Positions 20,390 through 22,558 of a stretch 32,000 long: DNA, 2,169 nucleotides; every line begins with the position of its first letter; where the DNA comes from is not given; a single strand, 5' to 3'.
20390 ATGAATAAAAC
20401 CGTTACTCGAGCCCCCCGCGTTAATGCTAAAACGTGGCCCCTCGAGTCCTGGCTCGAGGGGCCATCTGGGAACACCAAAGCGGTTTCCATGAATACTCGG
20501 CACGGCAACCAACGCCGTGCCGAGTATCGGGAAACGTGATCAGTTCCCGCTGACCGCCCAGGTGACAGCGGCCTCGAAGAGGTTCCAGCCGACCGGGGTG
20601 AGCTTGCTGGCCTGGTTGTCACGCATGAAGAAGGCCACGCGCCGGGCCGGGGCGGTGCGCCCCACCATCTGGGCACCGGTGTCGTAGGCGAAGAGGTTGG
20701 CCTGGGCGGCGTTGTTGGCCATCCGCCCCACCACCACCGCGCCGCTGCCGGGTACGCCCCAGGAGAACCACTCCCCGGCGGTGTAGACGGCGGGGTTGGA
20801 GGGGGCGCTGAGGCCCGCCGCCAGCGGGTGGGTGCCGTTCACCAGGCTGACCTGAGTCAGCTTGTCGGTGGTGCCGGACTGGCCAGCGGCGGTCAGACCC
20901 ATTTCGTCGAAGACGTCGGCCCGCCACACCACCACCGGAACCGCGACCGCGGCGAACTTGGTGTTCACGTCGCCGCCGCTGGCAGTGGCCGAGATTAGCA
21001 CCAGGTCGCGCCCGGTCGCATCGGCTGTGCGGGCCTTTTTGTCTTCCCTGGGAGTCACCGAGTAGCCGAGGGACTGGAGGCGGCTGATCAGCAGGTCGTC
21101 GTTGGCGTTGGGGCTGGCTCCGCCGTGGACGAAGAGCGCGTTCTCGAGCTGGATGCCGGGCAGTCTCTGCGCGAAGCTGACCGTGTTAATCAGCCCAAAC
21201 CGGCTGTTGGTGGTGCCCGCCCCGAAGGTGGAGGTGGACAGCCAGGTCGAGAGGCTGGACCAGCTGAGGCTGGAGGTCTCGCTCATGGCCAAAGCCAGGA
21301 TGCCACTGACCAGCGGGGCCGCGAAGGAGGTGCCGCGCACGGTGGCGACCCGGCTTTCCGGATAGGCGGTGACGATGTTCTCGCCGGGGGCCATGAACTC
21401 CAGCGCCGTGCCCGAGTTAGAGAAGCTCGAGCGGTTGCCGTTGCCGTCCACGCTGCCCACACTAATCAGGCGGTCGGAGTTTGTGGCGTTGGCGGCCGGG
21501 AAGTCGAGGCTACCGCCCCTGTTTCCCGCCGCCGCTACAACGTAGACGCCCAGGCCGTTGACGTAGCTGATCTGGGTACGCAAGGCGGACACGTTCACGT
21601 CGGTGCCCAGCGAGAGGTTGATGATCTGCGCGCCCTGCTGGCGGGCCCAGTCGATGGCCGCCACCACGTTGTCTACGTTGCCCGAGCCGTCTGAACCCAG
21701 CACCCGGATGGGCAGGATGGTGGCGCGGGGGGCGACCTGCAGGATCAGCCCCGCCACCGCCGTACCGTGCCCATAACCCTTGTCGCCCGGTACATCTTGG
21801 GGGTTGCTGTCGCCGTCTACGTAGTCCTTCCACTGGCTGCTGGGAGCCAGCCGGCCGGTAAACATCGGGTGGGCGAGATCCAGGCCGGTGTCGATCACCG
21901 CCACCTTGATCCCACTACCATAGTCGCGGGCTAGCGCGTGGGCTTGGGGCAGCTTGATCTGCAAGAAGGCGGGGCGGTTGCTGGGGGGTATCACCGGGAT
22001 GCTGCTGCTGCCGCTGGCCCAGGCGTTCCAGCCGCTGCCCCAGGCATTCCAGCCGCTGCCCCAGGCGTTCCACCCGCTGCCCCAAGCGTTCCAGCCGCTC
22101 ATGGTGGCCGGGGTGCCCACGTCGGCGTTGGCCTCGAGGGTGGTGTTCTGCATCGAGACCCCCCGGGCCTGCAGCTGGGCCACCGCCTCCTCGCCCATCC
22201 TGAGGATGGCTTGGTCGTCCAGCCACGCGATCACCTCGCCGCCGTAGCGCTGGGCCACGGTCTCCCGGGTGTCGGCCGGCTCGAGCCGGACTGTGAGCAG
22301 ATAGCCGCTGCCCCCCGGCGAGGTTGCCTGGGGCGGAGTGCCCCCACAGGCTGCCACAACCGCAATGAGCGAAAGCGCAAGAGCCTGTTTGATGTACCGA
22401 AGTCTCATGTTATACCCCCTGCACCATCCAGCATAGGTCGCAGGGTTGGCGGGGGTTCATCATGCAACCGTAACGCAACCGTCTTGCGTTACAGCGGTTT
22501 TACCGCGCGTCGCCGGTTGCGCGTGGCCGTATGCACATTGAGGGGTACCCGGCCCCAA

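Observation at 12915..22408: Head-to-tail array of five paralogous lipoprotein subtilases with a shared, unusual architecture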

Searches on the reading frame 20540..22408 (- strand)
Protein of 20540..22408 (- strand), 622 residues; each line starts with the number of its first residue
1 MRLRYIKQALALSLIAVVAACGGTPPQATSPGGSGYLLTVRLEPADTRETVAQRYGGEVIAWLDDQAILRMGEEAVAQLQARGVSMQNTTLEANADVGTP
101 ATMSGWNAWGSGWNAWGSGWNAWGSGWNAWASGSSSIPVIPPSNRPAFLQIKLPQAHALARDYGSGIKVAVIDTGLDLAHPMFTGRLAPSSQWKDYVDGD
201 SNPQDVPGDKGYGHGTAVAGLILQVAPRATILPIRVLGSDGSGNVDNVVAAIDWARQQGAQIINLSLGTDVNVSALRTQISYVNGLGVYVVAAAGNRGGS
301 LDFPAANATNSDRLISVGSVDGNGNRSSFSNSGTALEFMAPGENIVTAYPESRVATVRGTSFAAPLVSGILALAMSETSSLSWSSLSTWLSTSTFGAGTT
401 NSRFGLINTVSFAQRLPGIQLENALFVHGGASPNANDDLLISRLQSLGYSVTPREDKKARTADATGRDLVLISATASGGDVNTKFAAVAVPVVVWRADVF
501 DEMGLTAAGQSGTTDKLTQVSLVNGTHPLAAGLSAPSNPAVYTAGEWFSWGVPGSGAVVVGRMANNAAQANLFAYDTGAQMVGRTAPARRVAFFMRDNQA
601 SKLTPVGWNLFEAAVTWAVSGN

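Call 3: search_protein_families(library=pfam, proteins=[window:20540-22408:-], max_evalue=0.1)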
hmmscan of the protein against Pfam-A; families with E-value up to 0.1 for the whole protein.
window:20540-22408:- (622 aa): 1 family
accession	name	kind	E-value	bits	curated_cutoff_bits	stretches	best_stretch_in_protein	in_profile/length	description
PF00082.27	Peptidase_S8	-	7.3e-45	153.9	21.8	1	164-405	1-286/288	Subtilase family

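Call 4: search_protein_families(library=ncbifam, proteins=[window:20540-22408:-], max_evalue=0.1)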
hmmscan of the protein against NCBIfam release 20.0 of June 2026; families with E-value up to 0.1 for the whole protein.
window:20540-22408:- (622 aa): 8 families
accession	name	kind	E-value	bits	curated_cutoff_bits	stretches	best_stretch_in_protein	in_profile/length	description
TIGR03921.1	T7SS_mycosin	equivalog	2.4e-42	145.3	278.75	1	152-391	2-260/353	type VII secretion-associated serine protease mycosin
NF049966.1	QH_SP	equivalog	8.1e-28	97.3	165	1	168-394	1-211/219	subtilisin-like serine protease QhpE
TIGR03895.1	protease_PatA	subfamily_domain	9.1e-17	61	421.05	1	226-377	21-179/606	PatA/PatG family cyanobactin maturation protease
NF033595.1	denti_PrtP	equivalog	3.9e-10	39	300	1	262-378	341-460/606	dentilisin complex serine proteinase subunit PrtP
NF040809.1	germ_prot_CspBA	exception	1.2e-06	26.4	1250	1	335-375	1005-1045/1099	bifunctional germination protease/germinant receptor pseudoprotease CspBA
NF042956.1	IteS_antiphage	equivalog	0.00031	19.1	900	0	344-375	478-509/747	S8 family anti-phage peptidase IteS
NF040808.2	CspC_non_triad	exception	0.00036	19.1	675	1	329-376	452-499/556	bile acid germinant receptor pseudoprotease CspC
NF040553.1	SGO_0316_fam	subfamily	0.0016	16.2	1400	0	221-296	381-463/1486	SGO_0316/SGO_0317 family LPXTG-anchored serine peptidase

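Call 13: find_homologous_proteins(query=window:20540-22408:-, max_evalue=1e-10)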
Query window:20540-22408:- (622 aa): 2123 proteins with E <= 1e-10 among 8000 candidates; the best 120 are listed.
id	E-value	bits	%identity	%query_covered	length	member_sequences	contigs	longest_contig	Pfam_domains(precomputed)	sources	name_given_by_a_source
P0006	0.0e+0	1367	100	100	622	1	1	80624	PF00082.28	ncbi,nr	ncbi:MAG: S8 family serine peptidase [Meiothermus sp.]|nr:S8 family serine peptidase [Meiothermus sp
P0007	7.0e-258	875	67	97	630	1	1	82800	PF00082.28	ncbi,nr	ncbi:MAG: S8 family serine peptidase [Meiothermus sp.]|nr:S8 family serine peptidase [Meiothermus sp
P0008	7.2e-224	763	59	97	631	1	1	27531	PF00082.28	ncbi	-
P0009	6.1e-219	747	59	99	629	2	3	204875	PF00082.28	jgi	jgi:subtilisin family serine protease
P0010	1.1e-207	710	61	93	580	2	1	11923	PF00082.28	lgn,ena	-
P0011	8.8e-205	700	55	99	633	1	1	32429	PF00082.28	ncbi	-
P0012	1.2e-202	693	55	100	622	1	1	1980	PF00082.28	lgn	-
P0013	1.5e-191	656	48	99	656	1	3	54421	PF00082.28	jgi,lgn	jgi:subtilisin family serine protease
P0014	6.7e-188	644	52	97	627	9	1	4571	PF00082.28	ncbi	-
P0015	1.4e-186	640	53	97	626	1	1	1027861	PF00082.28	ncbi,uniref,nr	ncbi:S8 family serine peptidase [Meiothermus sp.]|uniref:S8 family peptidase n=1 Tax=Meiothermus sp.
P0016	4.2e-184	632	51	99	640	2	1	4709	PF00082.28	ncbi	-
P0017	4.5e-183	628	54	100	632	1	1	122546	PF00082.28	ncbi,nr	ncbi:MAG: S8 family serine peptidase [Meiothermus sp.]|nr:S8 family serine peptidase [Meiothermus sp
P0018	1.5e-182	627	52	97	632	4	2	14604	PF00082.28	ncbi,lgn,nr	ncbi:S8 family peptidase [Meiothermus hypogaeus]|nr:S8 family serine peptidase [Meiothermus hypogaeu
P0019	3.0e-180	619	51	97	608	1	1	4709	PF00082.28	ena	-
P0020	2.7e-178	613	51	98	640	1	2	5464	PF00082.28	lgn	-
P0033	2.0e-163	564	46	97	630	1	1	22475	PF00082.28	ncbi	-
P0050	1.3e-153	531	46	100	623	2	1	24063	PF00082.28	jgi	jgi:hypothetical protein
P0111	1.5e-122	429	56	61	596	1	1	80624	PF02018.24,PF00082.28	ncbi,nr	ncbi:MAG: S8 family serine peptidase [Meiothermus sp.]|nr:S8 family serine peptidase [Meiothermus sp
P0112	9.1e-122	426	58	58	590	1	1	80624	PF00082.28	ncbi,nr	ncbi:MAG: S8 family serine peptidase [Meiothermus sp.]|nr:S8 family serine peptidase [Meiothermus sp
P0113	5.3e-121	423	51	67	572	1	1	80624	PF14200.13,PF00652.29,PF00082.28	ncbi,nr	ncbi:MAG: S8 family serine peptidase [Meiothermus sp.]|nr:S8 family serine peptidase [Meiothermus sp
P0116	2.3e-115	405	55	61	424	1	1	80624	PF00082.28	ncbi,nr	ncbi:MAG: S8 family serine peptidase [Meiothermus sp.]|nr:S8 family serine peptidase [Meiothermus sp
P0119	1.2e-110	389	54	58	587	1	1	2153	PF00082.28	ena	-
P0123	5.4e-106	374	47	67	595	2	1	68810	PF14200.13,PF00652.29,PF00082.28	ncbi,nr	ncbi:MAG: RICIN domain-containing protein [Thermaceae bacterium]|nr:RICIN domain-containing protein 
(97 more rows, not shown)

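Call 32: predict_structure(alignment_id=A3)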
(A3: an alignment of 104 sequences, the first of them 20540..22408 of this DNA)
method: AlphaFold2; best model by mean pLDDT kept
length: 622 residues; sequences in the alignment: 104
mean_pLDDT: 90.3   pTM: 0.89
mean pLDDT of the five models: 90.3, 90.1, 89.1, 88.7, 88.1
residues with pLDDT >= 90: 520; 70-90: 35; 50-70: 22; < 50: 45
segments of 3 or more residues with pLDDT < 50: 19-32, 105-126, 129-135
pLDDT, mean of each block of 10 residues (from residue 1): 60 54 38 80 97 97 98 94 92 93 46 35 49 60 93 95 97 97 95 98 93 95 97 97 97 98 97 97 98 96 95 96 94 97 94 92 98 98 97 89 94 96 97 97 97 98 98 96 98 97 97 96 95 94 97 97 95 98 98 92 96 96 86
secondary structure, 60 per line:
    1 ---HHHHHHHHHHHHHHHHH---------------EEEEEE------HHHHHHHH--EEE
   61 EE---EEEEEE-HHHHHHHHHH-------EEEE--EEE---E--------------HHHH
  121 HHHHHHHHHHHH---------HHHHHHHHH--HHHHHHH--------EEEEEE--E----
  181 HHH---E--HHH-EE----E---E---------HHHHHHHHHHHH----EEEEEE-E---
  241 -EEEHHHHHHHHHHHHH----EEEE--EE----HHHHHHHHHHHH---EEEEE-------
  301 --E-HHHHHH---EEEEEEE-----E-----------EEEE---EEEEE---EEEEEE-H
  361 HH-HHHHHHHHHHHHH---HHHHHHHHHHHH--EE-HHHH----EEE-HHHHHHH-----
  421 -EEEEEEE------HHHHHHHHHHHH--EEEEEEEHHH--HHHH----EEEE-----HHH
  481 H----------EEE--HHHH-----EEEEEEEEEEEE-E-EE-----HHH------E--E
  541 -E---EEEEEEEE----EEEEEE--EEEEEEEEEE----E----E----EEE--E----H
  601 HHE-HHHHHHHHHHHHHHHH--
elements in order: H4-20 E36-41 H48-55 E58-62 E66-71 H73-82 E90-93 E96-98 H117-132 H142-150 H153-159 E168-173 H214-225 E230-235 E242-244 H245-257 E262-265 H274-285 E289-293 H305-310 E314-320 E338-341 E345-349 E353-358 H364-376 H380-391 H397-400 E405-407 H409-415 E422-428 H435-446 E449-455 H461-464 E469-472 H478-481 E492-494 H497-500 E506-517 E546-553 E558-563 E566-575 E590-592 H605-620

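Call 36: fold_search(model_id=the predicted structure, library=pdb)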
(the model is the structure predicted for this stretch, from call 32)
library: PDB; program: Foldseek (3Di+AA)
matches with E <= 10: 1525; with E <= 0.001: 306
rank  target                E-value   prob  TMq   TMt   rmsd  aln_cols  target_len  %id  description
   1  3whi_B                5.4e-25  1.00  0.47  0.80   4.7       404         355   27  Crystal structure of unautoprocessed form of IS1-inserted Pro-subtilisin E (released 2013-12-25)
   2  3whi_A                2.9e-23  1.00  0.48  0.81   3.9       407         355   27  Crystal structure of unautoprocessed form of IS1-inserted Pro-subtilisin E (released 2013-12-25)
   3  2z2z                  1.1e-22  1.00  0.46  0.71   4.9       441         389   23  Crystal structure of unautoprocessed form of Tk-subtilisin soaked by 10mM CaCl2 (released 2007-12-04)
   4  3wiv_C                3.6e-22  1.00  0.46  0.70   6.1       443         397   23  Crystal structure of Pro-S324A/D356A (released 2014-10-01)
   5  3wiu_A                3.6e-22  1.00  0.45  0.69   5.9       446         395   23  Crystal structure of Pro-S324A/L349A (released 2014-10-01)
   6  3wiu_C                3.8e-22  1.00  0.46  0.71   5.9       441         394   23  Crystal structure of Pro-S324A/L349A (released 2014-10-01)
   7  1tec_E                4.1e-22  1.00  0.39  0.85   2.1       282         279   36  CRYSTALLOGRAPHIC REFINEMENT BY INCORPORATION OF MOLECULAR DYNAMICS. THE THERMOSTABLE SERINE PROTEASE THERMITASE COMPLE (released 1989-10-15)
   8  2e1p                  4.8e-22  1.00  0.45  0.70   6.1       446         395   23  Crystal structure of pro-Tk-subtilisin (released 2007-01-16)
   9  1thm                  9.2e-22  1.00  0.39  0.84   3.7       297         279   35  CRYSTAL STRUCTURE OF THERMITASE AT 1.4 ANGSTROMS RESOLUTION (released 1994-01-31)
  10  3wiv_B                1.0e-21  1.00  0.45  0.70   4.9       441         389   22  Crystal structure of Pro-S324A/D356A (released 2014-10-01)
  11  3vhq                  1.2e-21  1.00  0.46  0.72   4.6       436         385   23  Crystal structure of the Ca6 site mutant of Pro-SA-subtilisin (released 2012-07-11)
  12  4jp8                  1.6e-21  1.00  0.46  0.71   6.1       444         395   23  Crystal structure of Pro-F17H/S324A (released 2014-01-29)
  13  1c3l                  1.7e-21  1.00  0.39  0.87   2.2       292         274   35  SUBTILISIN-CARLSBERG COMPLEXED WITH XENON (8 BAR) (released 1999-08-04)
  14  3wiu_B                2.0e-21  1.00  0.46  0.71   4.2       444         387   22  Crystal structure of Pro-S324A/L349A (released 2014-10-01)
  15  1suc                  2.3e-21  1.00  0.38  0.87   2.8       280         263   35  CALCIUM-INDEPENDENT SUBTILISIN BY DESIGN (released 1994-01-31)
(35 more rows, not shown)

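Call 41: find_encoding_contigs(protein=P0007, flank=10000, max_places=2)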
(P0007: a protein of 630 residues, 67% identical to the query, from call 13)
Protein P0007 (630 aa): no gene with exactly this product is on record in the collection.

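Call 42: find_encoding_contigs(protein=P0015, flank=10000, max_places=2)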
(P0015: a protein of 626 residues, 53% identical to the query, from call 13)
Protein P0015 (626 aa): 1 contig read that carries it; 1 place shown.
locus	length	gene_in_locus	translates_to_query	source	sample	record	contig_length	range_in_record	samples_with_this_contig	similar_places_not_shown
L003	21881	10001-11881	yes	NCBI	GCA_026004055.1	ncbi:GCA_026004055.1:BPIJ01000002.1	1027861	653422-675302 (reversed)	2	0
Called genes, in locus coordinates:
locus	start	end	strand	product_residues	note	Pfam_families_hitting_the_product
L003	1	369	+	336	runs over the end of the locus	PF01467:CTP_transf_like, PF00293:NUDIX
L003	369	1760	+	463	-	PF18127:NAMPT_N, PF04095:NAPRTase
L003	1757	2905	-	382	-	PF01676:Metalloenzyme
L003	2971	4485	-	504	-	PF00089:Trypsin, PF13365:Trypsin_2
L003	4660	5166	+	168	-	-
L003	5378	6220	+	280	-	PF01255:Prenyltransf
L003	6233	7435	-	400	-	PF02308:MgtC, PF13194:DUF4010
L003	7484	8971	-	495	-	PF00989:PAS, PF08448:PAS_4, PF13426:PAS_9, PF01590:GAF, PF13185:GAF_2, PF13492:GAF_3, PF07730:HisKA_3, PF02518:HATPase_c, +2 more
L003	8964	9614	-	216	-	PF00072:Response_reg, PF08281:Sigma70_r4_2 (weak), PF00196:GerE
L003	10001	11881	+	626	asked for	PF00082:Peptidase_S8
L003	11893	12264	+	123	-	-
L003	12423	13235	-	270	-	PF00149:Metallophos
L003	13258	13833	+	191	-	PF02417:Chromate_transp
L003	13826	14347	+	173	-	PF02417:Chromate_transp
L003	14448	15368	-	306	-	PF00294:PfkB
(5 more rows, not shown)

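Call 45: find_encoding_contigs(protein=P0123, flank=10000, max_places=2)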
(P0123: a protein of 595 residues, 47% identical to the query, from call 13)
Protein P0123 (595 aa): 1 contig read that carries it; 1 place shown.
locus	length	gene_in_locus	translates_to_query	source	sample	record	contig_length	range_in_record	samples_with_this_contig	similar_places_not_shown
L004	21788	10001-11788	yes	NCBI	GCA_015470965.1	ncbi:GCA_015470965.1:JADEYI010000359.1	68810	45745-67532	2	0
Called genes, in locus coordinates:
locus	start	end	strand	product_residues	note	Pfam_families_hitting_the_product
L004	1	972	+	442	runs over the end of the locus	PF00083:Sugar_tr (faint), PF12832:MFS_1_like (faint), PF07690:MFS_1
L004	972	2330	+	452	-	PF07690:MFS_1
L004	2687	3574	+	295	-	PF04439:Adenyl_transf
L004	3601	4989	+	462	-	PF00202:Aminotran_3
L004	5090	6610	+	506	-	PF00171:Aldedh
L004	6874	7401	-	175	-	PF05534:HicB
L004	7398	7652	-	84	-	PF07927:HicA_toxin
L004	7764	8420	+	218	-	PF00484:Pro_CA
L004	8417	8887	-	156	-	-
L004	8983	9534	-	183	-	PF00210:Ferritin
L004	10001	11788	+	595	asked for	PF00082:Peptidase_S8, PF00652:Ricin_B_lectin, PF14200:RicinB_lectin_2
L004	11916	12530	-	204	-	PF00072:Response_reg, PF00196:GerE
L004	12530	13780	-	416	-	PF01590:GAF, PF13185:GAF_2, PF13492:GAF_3 (faint), PF07730:HisKA_3, PF02518:HATPase_c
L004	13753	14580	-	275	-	PF00797:Acetyltransf_2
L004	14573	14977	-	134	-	PF12680:SnoaL_2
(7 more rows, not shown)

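Call 46: find_encoding_contigs(protein=P0050, flank=10000, max_places=2)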
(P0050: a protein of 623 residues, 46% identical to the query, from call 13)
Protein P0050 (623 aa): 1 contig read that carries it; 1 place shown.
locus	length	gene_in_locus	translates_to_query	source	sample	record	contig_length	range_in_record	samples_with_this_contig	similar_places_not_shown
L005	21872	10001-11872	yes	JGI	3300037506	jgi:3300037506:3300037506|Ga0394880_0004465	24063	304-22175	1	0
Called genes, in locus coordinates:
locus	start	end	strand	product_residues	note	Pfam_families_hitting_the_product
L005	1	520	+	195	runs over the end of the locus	PF04264:YceI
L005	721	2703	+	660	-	-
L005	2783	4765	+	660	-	PF16177:ACAS_N, PF00501:AMP-binding, PF13193:AMP-binding_C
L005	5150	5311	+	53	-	PF14066:DUF4256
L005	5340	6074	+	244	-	PF01925:TauE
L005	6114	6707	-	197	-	PF01330:RuvA_N, PF00633:HHH (faint), PF14520:HHH_5, PF07499:RuvA_C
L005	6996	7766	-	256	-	PF01070:FMN_dh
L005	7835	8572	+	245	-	PF00005:ABC_tran, PF13304:AAA_21 (weak)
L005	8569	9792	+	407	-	PF12679:ABC2_membrane_2, PF12698:ABC2_membrane_3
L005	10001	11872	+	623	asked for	PF00082:Peptidase_S8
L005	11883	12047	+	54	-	-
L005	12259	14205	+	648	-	PF00082:Peptidase_S8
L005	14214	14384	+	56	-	-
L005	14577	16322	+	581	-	PF07719:TPR_2 (faint), PF00515:TPR_1 (faint), PF13424:TPR_12, PF13424:TPR_12, PF17874:TPR_MalT (weak), PF13374:TPR_10 (weak), PF13424:TPR_12, PF00990:GGDEF, +2 more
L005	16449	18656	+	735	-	-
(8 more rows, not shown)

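Call 47: find_encoding_contigs(protein=P0033, flank=10000, max_places=2)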
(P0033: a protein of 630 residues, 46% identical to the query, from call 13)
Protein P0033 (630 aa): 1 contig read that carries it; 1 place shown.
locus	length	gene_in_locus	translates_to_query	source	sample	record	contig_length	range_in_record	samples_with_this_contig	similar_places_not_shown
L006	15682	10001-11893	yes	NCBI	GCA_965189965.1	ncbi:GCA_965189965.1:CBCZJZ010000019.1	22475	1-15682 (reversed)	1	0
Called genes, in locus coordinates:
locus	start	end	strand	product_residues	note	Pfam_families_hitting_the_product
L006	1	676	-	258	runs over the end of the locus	PF06283:ThuA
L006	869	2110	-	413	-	PF03453:MoeA_N, PF00994:MoCF_biosynth, PF03454:MoeA_C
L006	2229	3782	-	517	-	PF16927:HisKA_7TM, PF00989:PAS, PF08448:PAS_4, PF13188:PAS_8 (weak), PF13426:PAS_9 (faint), PF00990:GGDEF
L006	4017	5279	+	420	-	PF00180:Iso_dh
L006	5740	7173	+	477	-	PF00171:Aldedh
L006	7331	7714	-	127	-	PF05635:23S_rRNA_IVP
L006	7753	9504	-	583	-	PF13424:TPR_12 (weak), PF00515:TPR_1 (faint), PF07719:TPR_2 (faint), PF13176:TPR_7 (faint), PF13424:TPR_12, PF17874:TPR_MalT, PF13424:TPR_12, PF00990:GGDEF, +7 more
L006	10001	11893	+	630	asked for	PF00082:Peptidase_S8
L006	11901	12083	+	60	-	-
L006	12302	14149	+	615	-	PF00082:Peptidase_S8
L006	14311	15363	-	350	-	PF02614:UxaC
